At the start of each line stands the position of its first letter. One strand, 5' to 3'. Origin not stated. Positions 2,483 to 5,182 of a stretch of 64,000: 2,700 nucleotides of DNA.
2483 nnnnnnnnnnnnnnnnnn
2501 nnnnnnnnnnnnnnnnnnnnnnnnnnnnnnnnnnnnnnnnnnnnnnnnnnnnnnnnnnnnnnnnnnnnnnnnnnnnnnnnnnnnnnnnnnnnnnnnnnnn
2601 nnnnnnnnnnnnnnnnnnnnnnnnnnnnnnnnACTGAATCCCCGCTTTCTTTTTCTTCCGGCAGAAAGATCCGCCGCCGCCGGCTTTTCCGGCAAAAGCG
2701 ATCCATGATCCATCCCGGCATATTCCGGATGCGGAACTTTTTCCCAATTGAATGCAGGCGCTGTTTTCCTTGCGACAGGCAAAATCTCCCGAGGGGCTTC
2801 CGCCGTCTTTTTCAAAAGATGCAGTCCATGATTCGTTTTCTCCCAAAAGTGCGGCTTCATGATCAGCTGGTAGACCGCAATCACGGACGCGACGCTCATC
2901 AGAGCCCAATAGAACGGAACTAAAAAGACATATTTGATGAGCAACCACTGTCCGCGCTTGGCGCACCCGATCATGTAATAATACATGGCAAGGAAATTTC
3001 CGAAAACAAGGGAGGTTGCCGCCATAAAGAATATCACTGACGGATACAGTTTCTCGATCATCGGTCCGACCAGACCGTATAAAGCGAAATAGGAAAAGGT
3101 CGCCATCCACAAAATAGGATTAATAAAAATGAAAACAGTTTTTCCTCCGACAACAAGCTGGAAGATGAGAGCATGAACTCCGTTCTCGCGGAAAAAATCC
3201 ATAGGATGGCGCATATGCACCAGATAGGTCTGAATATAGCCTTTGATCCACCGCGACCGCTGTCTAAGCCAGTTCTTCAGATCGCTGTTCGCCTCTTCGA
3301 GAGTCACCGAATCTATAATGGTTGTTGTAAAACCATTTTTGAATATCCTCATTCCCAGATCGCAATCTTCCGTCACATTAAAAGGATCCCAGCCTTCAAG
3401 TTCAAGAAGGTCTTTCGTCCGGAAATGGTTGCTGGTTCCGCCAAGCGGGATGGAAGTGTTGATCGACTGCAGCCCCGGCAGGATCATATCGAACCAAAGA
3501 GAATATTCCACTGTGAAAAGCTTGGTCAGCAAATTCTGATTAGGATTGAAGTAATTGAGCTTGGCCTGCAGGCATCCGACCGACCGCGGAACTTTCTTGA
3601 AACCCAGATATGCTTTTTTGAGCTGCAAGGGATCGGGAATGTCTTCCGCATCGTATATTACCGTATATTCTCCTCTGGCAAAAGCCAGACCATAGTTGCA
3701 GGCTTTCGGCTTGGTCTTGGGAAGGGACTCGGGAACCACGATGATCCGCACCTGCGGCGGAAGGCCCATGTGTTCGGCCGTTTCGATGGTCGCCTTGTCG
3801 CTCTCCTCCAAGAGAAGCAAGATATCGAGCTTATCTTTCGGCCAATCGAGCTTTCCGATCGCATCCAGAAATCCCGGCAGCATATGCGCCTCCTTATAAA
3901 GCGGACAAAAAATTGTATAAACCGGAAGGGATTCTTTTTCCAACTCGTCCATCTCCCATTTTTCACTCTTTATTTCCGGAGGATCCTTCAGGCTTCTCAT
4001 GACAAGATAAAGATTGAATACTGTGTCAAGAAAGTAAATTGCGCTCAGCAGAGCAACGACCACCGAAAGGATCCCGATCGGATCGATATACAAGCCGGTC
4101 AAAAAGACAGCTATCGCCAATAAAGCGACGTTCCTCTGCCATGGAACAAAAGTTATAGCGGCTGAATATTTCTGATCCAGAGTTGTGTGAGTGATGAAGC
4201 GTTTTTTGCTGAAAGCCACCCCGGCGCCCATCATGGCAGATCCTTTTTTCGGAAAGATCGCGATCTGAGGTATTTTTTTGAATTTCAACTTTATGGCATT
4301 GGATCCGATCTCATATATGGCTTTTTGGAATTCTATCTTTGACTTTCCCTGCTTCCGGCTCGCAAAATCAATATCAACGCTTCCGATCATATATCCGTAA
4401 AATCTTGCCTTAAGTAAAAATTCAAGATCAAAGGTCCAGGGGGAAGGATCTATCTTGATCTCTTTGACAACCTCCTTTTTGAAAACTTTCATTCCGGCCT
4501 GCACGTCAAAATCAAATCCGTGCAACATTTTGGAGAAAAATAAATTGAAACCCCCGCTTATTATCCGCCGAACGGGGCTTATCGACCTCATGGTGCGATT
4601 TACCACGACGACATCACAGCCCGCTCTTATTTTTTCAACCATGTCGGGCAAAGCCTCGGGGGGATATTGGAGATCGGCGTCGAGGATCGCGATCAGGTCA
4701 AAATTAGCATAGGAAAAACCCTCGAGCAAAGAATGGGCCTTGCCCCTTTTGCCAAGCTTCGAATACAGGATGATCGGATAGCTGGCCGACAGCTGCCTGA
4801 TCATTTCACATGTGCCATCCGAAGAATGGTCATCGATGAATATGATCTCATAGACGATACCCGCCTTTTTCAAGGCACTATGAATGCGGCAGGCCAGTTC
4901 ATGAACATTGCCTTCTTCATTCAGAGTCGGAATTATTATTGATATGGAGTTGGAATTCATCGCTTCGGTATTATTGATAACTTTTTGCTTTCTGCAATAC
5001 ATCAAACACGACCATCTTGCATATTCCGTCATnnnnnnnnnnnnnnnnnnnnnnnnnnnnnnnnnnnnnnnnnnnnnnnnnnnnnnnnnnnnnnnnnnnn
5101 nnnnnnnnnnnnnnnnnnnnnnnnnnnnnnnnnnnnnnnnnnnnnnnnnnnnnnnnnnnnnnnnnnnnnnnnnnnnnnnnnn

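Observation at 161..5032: All-in-one polysaccharide synthase: GT2 + processive GT2 (QRxRW) + Wzx-like exporter + GT4 in one 1623-aa polypeptide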

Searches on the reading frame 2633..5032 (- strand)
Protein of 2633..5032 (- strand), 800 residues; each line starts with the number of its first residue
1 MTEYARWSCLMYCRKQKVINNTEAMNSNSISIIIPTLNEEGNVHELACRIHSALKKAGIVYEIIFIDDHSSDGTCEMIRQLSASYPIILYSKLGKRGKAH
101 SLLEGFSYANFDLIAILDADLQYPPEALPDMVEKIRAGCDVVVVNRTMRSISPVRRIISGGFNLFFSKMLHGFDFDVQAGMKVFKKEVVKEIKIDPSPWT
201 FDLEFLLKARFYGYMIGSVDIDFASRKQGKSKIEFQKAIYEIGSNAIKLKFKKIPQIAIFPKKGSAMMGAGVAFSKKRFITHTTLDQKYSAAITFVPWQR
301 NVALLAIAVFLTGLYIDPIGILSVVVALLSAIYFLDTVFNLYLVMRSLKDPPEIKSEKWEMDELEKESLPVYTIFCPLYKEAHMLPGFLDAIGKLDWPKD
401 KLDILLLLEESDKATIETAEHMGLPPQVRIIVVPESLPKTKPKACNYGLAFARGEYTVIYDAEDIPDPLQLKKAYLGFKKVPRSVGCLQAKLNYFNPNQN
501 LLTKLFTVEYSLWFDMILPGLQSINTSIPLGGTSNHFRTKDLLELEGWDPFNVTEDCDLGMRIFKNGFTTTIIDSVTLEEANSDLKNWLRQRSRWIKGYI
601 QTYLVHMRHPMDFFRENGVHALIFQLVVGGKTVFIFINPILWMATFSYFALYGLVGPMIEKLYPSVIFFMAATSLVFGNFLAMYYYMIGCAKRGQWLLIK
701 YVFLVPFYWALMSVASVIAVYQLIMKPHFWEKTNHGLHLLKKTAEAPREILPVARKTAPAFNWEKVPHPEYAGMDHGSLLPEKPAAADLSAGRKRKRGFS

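Call 45: predict_structure(alignment_id=A3)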
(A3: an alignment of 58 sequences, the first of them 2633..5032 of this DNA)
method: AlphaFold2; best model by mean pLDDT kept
length: 800 residues; sequences in the alignment: 58
mean_pLDDT: 85.4   pTM: 0.81
mean pLDDT of the five models: 85.4, 85.4, 84.5, 82.6, 82.5
residues with pLDDT >= 90: 515; 70-90: 194; 50-70: 13; < 50: 78
segments of 3 or more residues with pLDDT < 50: 1-24, 747-800
pLDDT, mean of each block of 10 residues (from residue 1): 35 35 61 96 95 97 97 96 97 93 96 95 94 95 90 85 91 90 95 85 94 96 78 82 91 91 85 92 90 90 95 94 85 88 90 91 96 95 93 97 97 95 96 89 93 97 95 98 96 91 94 93 90 91 94 83 93 94 91 91 93 93 90 82 78 85 77 78 93 92 90 93 85 76 55 43 38 29 31 35
secondary structure, 60 per line:
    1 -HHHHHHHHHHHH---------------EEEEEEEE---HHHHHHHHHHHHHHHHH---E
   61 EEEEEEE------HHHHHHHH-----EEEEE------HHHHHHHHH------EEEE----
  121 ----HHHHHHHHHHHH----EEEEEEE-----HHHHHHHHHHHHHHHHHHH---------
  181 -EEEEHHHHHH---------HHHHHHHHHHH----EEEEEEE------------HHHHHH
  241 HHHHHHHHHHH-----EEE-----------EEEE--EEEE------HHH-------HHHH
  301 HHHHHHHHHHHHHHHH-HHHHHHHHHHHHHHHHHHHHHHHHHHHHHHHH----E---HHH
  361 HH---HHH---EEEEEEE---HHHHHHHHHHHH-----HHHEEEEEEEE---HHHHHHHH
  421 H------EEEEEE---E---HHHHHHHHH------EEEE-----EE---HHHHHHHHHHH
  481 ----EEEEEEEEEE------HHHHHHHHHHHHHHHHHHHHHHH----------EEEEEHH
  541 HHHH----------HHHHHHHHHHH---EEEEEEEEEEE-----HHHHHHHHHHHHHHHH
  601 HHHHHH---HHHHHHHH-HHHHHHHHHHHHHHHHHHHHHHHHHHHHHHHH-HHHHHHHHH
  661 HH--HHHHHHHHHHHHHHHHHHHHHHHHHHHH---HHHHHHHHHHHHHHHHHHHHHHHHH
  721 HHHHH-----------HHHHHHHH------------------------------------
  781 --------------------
elements in order (helices of 4 or more, strands of 3 or more residues): H2-13 E29-36 H40-56 E60-67 H74-81 E87-91 H98-106 E113-116 H125-136 E141-147 H153-171 E182-185 H186-191 H201-211 E216-222 H235-251 E257-259 E271-274 E277-280 H297-316 H318-349 H358-362 E372-378 H382-393 E402-409 H413-421 E428-433 H441-449 E456-459 H470-480 E485-494 H501-523 E534-538 H539-544 H555-565 E569-579 H585-606 H610-617 H619-650 H652-662 H665-692 H696-725 H737-744

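Call 48: fold_search(model_id=the predicted structure, library=pdb)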
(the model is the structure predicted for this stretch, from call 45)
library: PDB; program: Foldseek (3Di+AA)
matches with E <= 10: 1354; with E <= 0.001: 326
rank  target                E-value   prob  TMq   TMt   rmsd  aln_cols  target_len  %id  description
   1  9b8v_E                2.9e-16  1.00  0.38  0.36   6.1       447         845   18  AlphaFold2 informed cryo-EM model of the E. coli cellulose synthase BcsAG3B6 complex (released 2025-02-19)
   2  9asc_A                7.9e-16  1.00  0.25  0.59   3.0       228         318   28  Cryo-EM Structure of the Glycosyltransferase ArnC from Salmonella enterica in the UDP-bound State Determined on Talos  (released 2025-02-05)
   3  5mlz                  1.5e-15  1.00  0.26  0.57   2.3       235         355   30  Dolichyl phosphate mannose synthase in complex with GDP and Mg2+ (released 2017-08-09)
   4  2z86_B                9.6e-15  1.00  0.22  0.29  19.4       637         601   13  Crystal structure of chondroitin polymerase from Escherichia coli strain K4 (K4CP) complexed with UDP-GlcUA and UDP (released 2008-09-16)
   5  2z87_B                1.1e-14  1.00  0.22  0.29  19.2       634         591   14  Crystal structure of chondroitin polymerase from Escherichia coli strain K4 (K4CP) complexed with UDP-GalNAc and UDP (released 2008-09-16)
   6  9ep0                  1.6e-14  1.00  0.24  0.54   3.6       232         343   28  Dolichyl phosphate mannose synthase in complex with donor (GDP-Man) and traces of acceptor (Dol55P) and product (Dol55P- (released 2025-10-01)
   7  8smn_A                2.6e-14  1.00  0.35  0.52  12.0       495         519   16  Xenopus laevis hyaluronan synthase 1, nascent HA polymer bound state (released 2024-05-01)
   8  8vxh_A                3.1e-14  1.00  0.24  0.58   3.1       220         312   27  Cryo-EM Structure of the Glycosyltransferase ArnC from Salmonella enterica in the Apo State Determined on Talos Arctic (released 2025-02-05)
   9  9bhe_A                3.6e-14  1.00  0.25  0.61   2.9       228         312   28  Salmonella undecaprenyl-phosphate 4-deoxy-4-formamido-L-arabinose transferase (ArnC) bound to UDP (released 2025-02-12)
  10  2z86_C                4.0e-14  1.00  0.23  0.30  19.9       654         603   14  Crystal structure of chondroitin polymerase from Escherichia coli strain K4 (K4CP) complexed with UDP-GlcUA and UDP (released 2008-09-16)
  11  8smm_A                4.6e-14  1.00  0.36  0.53   7.8       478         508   16  Xenopus laevis hyaluronan synthase 1 (released 2024-05-01)
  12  7sp7_A                5.1e-14  1.00  0.28  0.43  17.3       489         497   13  Chlorella virus hyaluronan synthase inhibited by UDP (released 2022-04-06)
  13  9b77_A                6.9e-14  1.00  0.24  0.58   3.1       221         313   28  Cryo-EM Structure of the Glycosyltransferase ArnC from Salmonella enterica in the Apo State Determined on Krios micros (released 2025-02-05)
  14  9bhe_B                7.3e-14  1.00  0.24  0.59   3.4       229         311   27  Salmonella undecaprenyl-phosphate 4-deoxy-4-formamido-L-arabinose transferase (ArnC) bound to UDP (released 2025-02-12)
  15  9fnn_A                8.1e-14  1.00  0.37  0.37  10.6       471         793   16  Cryo-EM structure of the c-di-GMP-saturated 'crown'less Bcs macrocomplex for cellulose secretion in E. coli (released 2024-10-16)
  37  6yv7_A                3.0e-12  1.00  0.31  0.65   9.6       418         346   19  Mannosyltransferase PcManGT from Pyrobaculum calidifontis (released 2020-07-22)
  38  6yv7_B                3.0e-12  1.00  0.27  0.57  11.9       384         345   18  Mannosyltransferase PcManGT from Pyrobaculum calidifontis (released 2020-07-22)
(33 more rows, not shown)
